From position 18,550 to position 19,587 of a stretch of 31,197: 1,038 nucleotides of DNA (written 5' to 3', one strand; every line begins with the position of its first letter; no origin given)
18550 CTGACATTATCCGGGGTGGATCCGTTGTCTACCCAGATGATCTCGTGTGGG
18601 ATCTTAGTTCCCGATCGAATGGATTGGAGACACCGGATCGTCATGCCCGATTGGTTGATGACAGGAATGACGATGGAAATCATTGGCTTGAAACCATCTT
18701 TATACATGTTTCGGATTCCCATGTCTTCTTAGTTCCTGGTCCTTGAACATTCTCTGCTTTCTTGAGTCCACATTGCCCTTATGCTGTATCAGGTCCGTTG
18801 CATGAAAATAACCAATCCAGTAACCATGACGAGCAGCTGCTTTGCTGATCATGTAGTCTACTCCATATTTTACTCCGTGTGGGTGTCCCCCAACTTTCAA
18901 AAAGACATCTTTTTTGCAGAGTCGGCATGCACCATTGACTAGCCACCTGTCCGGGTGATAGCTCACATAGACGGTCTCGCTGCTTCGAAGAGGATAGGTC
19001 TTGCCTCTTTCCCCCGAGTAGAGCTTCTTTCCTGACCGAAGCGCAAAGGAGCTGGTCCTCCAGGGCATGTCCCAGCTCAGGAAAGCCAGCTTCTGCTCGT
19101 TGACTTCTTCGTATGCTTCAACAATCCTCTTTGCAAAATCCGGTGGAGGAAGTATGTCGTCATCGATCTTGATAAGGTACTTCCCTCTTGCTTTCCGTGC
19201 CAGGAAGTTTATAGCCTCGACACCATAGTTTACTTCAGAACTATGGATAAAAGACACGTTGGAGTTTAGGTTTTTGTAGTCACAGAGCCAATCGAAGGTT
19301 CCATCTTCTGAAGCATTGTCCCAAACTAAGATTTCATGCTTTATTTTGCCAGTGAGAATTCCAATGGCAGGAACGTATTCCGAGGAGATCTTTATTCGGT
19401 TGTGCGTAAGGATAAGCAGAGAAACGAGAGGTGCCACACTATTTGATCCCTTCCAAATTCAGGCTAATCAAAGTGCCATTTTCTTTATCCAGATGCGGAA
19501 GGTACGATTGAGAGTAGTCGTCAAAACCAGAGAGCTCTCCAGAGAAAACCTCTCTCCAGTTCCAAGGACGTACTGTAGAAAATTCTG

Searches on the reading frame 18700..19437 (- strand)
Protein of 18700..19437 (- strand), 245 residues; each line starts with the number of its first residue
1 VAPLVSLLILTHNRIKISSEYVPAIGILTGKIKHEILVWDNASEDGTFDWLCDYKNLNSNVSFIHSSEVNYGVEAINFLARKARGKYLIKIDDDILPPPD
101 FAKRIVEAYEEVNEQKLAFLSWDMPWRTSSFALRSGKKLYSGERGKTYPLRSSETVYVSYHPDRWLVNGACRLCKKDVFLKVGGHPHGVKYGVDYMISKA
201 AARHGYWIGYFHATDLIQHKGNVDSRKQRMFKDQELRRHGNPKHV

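Call 5: search_protein_families(library=pfam, proteins=[window:18700-19437:-], max_evalue=0.01)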
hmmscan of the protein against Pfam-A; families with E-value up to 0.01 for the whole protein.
window:18700-19437:- (245 aa): 2 families
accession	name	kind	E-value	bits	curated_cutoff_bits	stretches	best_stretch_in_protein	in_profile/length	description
PF00535.33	Glycos_transf_2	-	4.7e-12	46.6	23.3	1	33-111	27-105/168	Glycosyl transferase family 2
PF13704.12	Glyco_tranf_2_4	-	0.00013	22.9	27.5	1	34-94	20-81/98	Glycosyl transferase family 2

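Call 50: search_protein_families(library=ncbifam, proteins=[window:18700-19437:-], max_evalue=0.001)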
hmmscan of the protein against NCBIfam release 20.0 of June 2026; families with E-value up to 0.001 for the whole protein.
window:18700-19437:- (245 aa): 7 families
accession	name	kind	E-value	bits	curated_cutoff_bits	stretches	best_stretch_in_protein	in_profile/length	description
NF045692.1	OglycostaseCruG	equivalog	3.9e-07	29.3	600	1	34-218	71-255/386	2'-O-glycosyltransferase CruG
NF047588.1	GlcsyltransPgfSStrep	equivalog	2.7e-06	26.8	500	1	31-111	32-112/308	glycosyltransferase PgfS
TIGR03111.1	glyc2_xrt_Gpos1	hypoth_equivalog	3.3e-05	22.9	363.95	1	34-112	81-159/439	TIGR03111 family XrtG-associated glycosyltransferase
NF038302.1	EPS_HpsE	equivalog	4.1e-05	22.7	300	1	29-107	29-109/307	hormogonium polysaccharide biosynthesis glycosyltransferase HpsE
NF041875.1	EPS_EpsD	equivalog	4.8e-05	22.9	370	1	5-112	1-107/325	exopolysaccharide biosynthesis glycosyltransferase EpsD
TIGR03937.1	PgaC_IcaA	equivalog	6.2e-05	22.1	422.3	1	3-111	45-152/407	poly-beta-1,6-N-acetyl-D-glucosamine synthase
TIGR04283.1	glyco_like_mftF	equivalog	0.0002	21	182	0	19-119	15-107/221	TIGR04283 family arsenosugar biosynthesis glycosyltransferase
